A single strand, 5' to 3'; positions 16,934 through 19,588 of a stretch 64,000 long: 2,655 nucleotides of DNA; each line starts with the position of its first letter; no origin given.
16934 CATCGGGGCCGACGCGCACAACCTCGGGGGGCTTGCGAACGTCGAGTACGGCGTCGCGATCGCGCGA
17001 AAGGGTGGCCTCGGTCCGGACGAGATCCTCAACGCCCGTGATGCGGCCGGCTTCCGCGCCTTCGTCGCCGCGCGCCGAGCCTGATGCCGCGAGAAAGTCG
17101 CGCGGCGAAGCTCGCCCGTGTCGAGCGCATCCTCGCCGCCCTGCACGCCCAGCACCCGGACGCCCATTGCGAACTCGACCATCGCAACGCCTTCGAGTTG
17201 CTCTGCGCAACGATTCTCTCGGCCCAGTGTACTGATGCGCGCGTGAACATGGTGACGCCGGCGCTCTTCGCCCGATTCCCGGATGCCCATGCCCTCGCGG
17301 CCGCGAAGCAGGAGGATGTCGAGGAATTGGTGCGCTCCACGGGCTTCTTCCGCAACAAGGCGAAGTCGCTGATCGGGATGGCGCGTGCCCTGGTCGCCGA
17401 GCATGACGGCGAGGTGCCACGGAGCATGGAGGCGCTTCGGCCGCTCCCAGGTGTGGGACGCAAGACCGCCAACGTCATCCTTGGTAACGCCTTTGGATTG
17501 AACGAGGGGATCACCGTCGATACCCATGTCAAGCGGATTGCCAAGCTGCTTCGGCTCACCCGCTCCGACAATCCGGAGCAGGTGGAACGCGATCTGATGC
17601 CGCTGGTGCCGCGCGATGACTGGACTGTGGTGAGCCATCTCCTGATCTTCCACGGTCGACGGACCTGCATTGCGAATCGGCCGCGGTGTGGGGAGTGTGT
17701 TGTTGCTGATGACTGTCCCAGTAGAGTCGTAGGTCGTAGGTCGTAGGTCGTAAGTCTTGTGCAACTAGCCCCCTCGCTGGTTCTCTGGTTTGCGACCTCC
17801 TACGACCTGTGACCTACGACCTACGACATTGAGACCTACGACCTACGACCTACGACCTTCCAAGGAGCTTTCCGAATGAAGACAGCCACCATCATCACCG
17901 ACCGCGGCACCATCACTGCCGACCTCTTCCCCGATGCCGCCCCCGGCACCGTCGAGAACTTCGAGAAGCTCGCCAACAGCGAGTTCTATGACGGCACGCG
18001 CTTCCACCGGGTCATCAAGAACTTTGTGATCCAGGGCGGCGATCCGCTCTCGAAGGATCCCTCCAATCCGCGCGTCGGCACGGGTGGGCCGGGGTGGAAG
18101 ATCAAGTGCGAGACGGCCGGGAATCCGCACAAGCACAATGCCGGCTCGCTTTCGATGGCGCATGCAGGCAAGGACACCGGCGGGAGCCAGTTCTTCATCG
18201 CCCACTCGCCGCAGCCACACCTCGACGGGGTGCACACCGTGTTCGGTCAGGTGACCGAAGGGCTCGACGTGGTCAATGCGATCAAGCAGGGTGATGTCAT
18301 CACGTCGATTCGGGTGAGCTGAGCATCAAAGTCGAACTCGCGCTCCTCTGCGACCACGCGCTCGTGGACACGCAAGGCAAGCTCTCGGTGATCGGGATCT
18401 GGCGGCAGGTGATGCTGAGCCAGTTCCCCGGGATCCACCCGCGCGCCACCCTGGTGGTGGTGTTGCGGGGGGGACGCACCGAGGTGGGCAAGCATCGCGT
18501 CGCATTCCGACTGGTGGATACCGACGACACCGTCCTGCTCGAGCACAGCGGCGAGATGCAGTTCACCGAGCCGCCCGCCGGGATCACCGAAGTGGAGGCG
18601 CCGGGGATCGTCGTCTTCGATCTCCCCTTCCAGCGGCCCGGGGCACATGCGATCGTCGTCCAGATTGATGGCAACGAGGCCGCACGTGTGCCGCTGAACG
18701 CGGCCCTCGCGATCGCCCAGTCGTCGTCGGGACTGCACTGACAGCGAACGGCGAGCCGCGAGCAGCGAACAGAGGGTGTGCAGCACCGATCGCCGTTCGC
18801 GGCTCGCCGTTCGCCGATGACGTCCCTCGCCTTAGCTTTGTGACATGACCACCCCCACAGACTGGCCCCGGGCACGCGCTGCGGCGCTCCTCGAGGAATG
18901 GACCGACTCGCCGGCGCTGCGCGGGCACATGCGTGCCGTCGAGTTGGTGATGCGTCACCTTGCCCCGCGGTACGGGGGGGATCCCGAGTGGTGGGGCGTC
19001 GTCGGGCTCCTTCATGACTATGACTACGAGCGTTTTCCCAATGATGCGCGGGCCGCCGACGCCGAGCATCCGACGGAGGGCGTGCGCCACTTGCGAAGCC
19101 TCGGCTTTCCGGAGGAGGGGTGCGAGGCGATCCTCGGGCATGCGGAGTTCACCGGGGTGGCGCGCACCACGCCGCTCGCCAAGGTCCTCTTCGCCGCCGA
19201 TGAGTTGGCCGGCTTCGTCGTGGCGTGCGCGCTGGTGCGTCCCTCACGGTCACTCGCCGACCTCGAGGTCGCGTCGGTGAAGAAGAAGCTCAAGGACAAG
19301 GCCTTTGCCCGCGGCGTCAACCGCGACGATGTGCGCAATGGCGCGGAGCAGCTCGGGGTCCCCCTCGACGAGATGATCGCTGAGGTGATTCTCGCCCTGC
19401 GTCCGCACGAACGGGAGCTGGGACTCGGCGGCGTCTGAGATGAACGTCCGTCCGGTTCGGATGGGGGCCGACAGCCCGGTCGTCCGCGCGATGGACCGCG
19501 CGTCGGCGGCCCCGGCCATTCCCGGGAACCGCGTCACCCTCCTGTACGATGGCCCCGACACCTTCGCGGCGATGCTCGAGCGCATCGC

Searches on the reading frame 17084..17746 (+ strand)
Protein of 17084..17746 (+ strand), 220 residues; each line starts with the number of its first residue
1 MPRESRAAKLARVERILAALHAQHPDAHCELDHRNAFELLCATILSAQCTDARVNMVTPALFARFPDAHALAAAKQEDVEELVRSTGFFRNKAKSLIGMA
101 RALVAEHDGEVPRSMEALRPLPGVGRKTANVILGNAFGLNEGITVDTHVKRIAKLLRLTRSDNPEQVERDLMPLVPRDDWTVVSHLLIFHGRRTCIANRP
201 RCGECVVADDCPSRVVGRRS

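Call 7: search_protein_families(library=pfam, proteins=[window:17084-17746:+])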
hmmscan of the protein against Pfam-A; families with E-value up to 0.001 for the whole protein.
window:17084-17746:+ (220 aa): 3 families
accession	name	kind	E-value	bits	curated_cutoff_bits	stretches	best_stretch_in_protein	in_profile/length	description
PF00730.31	HhH-GPD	-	9.9e-28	97.1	26.2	1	42-176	2-107/108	HhH-GPD superfamily base excision DNA repair protein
PF00633.29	HHH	-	5e-07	29.7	24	1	107-133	2-28/30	Helix-hairpin-helix motif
PF21176.3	RecR_HhH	-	0.00055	20.1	27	0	115-129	5-19/45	RecR, helix-hairpin-helix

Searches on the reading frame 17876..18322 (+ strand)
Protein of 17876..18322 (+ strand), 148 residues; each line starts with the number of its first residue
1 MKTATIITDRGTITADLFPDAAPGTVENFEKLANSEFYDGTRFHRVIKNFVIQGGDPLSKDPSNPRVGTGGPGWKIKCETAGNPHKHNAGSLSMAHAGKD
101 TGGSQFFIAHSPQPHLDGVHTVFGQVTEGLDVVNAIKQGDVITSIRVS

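Call 7: search_protein_families(library=pfam, proteins=[window:17876-18322:+])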
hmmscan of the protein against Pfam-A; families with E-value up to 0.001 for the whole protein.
window:17876-18322:+ (148 aa): 1 family
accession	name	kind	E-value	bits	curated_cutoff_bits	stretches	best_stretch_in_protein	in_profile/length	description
PF00160.26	Pro_isomerase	-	1.1e-45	156.2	21.7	1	5-141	3-142/159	Cyclophilin type peptidyl-prolyl cis-trans isomerase/CLD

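Call 30: find_encoding_contigs(protein=window:17876-18322:+, flank=10000, max_places=10)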
Protein window:17876-18322:+ (148 aa): 1 contig read that carries it; 1 place shown.
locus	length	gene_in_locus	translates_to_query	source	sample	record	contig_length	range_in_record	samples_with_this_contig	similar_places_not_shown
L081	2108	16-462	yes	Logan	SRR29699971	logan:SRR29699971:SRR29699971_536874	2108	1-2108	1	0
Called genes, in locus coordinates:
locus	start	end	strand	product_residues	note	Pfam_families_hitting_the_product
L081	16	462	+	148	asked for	PF00160:Pro_isomerase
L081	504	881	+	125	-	PF22091:DUF6941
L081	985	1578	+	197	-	PF01966:HD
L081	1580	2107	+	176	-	?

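Call 69: find_related_loci(query=window:17876-18322:+, collection=metagenome_contigs, flank=6000)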
Query window:17876-18322:+ (148 aa) in metagenome_contigs; peptide patterns used: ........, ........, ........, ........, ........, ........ (x = any residue, [..] = any of these).
600 stretches matched a pattern (row limit reached: there are more); 540 encode a relative of the query (tblastn E <= 1e-3); the best 80 are kept; 80 distinct loci.
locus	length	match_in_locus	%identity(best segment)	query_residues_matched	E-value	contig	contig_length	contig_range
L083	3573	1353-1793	91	2-148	8e-92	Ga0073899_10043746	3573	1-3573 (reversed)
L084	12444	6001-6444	79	1-148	1e-78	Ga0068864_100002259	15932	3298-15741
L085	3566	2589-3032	77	1-148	3e-77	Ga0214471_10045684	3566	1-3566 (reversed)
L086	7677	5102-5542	79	2-148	4e-75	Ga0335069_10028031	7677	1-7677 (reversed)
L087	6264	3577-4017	79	2-148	4e-75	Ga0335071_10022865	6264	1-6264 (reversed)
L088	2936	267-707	78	2-148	3e-75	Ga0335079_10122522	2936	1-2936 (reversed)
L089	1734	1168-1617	73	1-148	1e-76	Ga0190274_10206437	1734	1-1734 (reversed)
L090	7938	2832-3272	76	2-148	1e-72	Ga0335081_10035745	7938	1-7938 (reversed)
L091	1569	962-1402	76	2-148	3e-76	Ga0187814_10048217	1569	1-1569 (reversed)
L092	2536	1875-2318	74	2-148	1e-70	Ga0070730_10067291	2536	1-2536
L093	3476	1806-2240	73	2-147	5e-68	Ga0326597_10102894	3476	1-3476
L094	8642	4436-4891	68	1-148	1e-67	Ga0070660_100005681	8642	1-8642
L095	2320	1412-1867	68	1-148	1e-68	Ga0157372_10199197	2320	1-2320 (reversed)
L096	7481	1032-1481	69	2-147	8e-67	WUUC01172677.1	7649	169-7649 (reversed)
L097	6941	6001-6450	67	2-147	2e-66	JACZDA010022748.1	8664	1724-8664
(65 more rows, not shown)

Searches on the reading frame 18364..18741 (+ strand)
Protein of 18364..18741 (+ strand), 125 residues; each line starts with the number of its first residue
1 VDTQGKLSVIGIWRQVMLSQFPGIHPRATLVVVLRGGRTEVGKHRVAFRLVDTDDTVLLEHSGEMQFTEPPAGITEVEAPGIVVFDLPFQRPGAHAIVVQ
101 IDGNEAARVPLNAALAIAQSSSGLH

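Call 7: search_protein_families(library=pfam, proteins=[window:18364-18741:+])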
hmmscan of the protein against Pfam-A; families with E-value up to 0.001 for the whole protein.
window:18364-18741:+ (125 aa): 1 family
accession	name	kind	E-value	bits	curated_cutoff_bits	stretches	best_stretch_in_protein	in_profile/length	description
PF22091.2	DUF6941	-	3.2e-24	86.1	27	1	2-112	11-123/125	Family of unknown function (DUF6941)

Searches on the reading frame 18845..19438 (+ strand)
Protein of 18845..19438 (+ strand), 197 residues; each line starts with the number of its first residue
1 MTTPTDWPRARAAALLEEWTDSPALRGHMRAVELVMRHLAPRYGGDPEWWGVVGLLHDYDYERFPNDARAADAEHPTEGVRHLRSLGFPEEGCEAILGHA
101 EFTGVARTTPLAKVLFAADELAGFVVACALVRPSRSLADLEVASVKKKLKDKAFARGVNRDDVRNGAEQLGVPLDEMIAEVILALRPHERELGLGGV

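Call 8: search_protein_families(library=pfam, proteins=[window:18845-19438:+])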
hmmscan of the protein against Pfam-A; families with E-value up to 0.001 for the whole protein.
window:18845-19438:+ (197 aa): 1 family
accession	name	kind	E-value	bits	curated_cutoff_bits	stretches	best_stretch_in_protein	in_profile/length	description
PF01966.28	HD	-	5.5e-11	43.2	22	1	27-122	3-114/116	HD domain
